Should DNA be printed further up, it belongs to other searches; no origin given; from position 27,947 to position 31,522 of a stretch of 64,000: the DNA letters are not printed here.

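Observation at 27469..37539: Compact class I lanthipeptide gene cluster with unsplit LanB, LanC, a double-glycine precursor and a C39-ABC exporter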

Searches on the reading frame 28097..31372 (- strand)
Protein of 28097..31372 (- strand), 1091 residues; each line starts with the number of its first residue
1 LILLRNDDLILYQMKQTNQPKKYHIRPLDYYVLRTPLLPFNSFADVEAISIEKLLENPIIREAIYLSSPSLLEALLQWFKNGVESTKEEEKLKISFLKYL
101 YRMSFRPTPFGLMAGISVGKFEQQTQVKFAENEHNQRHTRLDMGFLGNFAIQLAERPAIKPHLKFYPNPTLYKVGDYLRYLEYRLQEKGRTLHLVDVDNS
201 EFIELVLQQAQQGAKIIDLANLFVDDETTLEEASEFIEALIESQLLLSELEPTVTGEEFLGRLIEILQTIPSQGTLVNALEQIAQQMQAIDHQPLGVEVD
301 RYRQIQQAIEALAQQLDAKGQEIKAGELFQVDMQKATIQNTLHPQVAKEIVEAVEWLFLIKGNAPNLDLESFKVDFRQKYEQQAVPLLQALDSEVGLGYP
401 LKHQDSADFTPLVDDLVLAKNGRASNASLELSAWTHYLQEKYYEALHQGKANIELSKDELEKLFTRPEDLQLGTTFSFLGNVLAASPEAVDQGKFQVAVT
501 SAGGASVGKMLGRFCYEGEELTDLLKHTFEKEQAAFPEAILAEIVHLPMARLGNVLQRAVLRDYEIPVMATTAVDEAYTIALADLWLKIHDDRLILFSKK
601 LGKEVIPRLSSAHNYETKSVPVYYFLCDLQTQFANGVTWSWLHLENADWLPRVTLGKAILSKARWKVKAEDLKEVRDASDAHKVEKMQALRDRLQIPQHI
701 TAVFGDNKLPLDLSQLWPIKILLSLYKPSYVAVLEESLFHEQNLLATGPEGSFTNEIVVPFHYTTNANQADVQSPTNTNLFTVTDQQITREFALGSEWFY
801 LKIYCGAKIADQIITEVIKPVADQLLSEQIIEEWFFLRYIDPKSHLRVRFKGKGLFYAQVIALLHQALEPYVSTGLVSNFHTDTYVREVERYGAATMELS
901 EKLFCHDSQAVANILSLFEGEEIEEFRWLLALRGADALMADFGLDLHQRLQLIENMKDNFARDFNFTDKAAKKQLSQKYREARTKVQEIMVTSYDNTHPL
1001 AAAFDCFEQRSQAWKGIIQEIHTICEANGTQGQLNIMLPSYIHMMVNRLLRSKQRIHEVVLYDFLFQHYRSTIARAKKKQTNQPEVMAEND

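Call 3: search_protein_families(library=pfam, proteins=[window:28097-31372:-], max_evalue=0.01)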
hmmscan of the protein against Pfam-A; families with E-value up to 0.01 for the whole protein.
window:28097-31372:- (1091 aa): 2 families
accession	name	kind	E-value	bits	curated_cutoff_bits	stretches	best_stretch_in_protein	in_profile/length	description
PF04738.18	Lant_dehydr_N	-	7.3e-160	533.7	28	1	57-722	2-649/649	Lantibiotic dehydratase, N terminus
PF14028.11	Lant_dehydr_C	-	5.6e-71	240.1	24.4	1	798-1069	1-255/255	Lantibiotic biosynthesis dehydratase C-term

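Call 4: search_protein_families(library=ncbifam, proteins=[window:28097-31372:-], max_evalue=0.01)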
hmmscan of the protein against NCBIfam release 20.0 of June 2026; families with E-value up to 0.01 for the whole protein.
window:28097-31372:- (1091 aa): 1 family
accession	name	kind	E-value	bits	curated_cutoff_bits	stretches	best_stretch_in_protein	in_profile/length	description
TIGR03891.1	thiopep_ocin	subfamily_domain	2.3e-66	224.4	48.45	1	798-1069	1-263/263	thiopeptide-type bacteriocin biosynthesis protein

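Call 16: search_solved_structures(query=window:28097-31333:-, show_alignments=2, max_evalue=0.001)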
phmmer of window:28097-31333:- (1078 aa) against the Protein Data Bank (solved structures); distinct sequences matched with E-value up to 0.001: 4.
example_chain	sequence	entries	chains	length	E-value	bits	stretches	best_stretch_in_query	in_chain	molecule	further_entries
9g04_A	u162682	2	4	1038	6e-69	236.3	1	18-944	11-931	Thiopeptide-type bacteriocin biosynthesis domain containing protein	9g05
4wd9_A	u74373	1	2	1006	3.9e-43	150.9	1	18-906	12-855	Nisin biosynthesis protein NisB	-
6m7y_A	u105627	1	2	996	4.5e-43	150.6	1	18-906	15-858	Nisin biosynthesis protein NisB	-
5ehk_A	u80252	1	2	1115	8.2e-40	139.9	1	43-905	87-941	Lantibiotic dehydratase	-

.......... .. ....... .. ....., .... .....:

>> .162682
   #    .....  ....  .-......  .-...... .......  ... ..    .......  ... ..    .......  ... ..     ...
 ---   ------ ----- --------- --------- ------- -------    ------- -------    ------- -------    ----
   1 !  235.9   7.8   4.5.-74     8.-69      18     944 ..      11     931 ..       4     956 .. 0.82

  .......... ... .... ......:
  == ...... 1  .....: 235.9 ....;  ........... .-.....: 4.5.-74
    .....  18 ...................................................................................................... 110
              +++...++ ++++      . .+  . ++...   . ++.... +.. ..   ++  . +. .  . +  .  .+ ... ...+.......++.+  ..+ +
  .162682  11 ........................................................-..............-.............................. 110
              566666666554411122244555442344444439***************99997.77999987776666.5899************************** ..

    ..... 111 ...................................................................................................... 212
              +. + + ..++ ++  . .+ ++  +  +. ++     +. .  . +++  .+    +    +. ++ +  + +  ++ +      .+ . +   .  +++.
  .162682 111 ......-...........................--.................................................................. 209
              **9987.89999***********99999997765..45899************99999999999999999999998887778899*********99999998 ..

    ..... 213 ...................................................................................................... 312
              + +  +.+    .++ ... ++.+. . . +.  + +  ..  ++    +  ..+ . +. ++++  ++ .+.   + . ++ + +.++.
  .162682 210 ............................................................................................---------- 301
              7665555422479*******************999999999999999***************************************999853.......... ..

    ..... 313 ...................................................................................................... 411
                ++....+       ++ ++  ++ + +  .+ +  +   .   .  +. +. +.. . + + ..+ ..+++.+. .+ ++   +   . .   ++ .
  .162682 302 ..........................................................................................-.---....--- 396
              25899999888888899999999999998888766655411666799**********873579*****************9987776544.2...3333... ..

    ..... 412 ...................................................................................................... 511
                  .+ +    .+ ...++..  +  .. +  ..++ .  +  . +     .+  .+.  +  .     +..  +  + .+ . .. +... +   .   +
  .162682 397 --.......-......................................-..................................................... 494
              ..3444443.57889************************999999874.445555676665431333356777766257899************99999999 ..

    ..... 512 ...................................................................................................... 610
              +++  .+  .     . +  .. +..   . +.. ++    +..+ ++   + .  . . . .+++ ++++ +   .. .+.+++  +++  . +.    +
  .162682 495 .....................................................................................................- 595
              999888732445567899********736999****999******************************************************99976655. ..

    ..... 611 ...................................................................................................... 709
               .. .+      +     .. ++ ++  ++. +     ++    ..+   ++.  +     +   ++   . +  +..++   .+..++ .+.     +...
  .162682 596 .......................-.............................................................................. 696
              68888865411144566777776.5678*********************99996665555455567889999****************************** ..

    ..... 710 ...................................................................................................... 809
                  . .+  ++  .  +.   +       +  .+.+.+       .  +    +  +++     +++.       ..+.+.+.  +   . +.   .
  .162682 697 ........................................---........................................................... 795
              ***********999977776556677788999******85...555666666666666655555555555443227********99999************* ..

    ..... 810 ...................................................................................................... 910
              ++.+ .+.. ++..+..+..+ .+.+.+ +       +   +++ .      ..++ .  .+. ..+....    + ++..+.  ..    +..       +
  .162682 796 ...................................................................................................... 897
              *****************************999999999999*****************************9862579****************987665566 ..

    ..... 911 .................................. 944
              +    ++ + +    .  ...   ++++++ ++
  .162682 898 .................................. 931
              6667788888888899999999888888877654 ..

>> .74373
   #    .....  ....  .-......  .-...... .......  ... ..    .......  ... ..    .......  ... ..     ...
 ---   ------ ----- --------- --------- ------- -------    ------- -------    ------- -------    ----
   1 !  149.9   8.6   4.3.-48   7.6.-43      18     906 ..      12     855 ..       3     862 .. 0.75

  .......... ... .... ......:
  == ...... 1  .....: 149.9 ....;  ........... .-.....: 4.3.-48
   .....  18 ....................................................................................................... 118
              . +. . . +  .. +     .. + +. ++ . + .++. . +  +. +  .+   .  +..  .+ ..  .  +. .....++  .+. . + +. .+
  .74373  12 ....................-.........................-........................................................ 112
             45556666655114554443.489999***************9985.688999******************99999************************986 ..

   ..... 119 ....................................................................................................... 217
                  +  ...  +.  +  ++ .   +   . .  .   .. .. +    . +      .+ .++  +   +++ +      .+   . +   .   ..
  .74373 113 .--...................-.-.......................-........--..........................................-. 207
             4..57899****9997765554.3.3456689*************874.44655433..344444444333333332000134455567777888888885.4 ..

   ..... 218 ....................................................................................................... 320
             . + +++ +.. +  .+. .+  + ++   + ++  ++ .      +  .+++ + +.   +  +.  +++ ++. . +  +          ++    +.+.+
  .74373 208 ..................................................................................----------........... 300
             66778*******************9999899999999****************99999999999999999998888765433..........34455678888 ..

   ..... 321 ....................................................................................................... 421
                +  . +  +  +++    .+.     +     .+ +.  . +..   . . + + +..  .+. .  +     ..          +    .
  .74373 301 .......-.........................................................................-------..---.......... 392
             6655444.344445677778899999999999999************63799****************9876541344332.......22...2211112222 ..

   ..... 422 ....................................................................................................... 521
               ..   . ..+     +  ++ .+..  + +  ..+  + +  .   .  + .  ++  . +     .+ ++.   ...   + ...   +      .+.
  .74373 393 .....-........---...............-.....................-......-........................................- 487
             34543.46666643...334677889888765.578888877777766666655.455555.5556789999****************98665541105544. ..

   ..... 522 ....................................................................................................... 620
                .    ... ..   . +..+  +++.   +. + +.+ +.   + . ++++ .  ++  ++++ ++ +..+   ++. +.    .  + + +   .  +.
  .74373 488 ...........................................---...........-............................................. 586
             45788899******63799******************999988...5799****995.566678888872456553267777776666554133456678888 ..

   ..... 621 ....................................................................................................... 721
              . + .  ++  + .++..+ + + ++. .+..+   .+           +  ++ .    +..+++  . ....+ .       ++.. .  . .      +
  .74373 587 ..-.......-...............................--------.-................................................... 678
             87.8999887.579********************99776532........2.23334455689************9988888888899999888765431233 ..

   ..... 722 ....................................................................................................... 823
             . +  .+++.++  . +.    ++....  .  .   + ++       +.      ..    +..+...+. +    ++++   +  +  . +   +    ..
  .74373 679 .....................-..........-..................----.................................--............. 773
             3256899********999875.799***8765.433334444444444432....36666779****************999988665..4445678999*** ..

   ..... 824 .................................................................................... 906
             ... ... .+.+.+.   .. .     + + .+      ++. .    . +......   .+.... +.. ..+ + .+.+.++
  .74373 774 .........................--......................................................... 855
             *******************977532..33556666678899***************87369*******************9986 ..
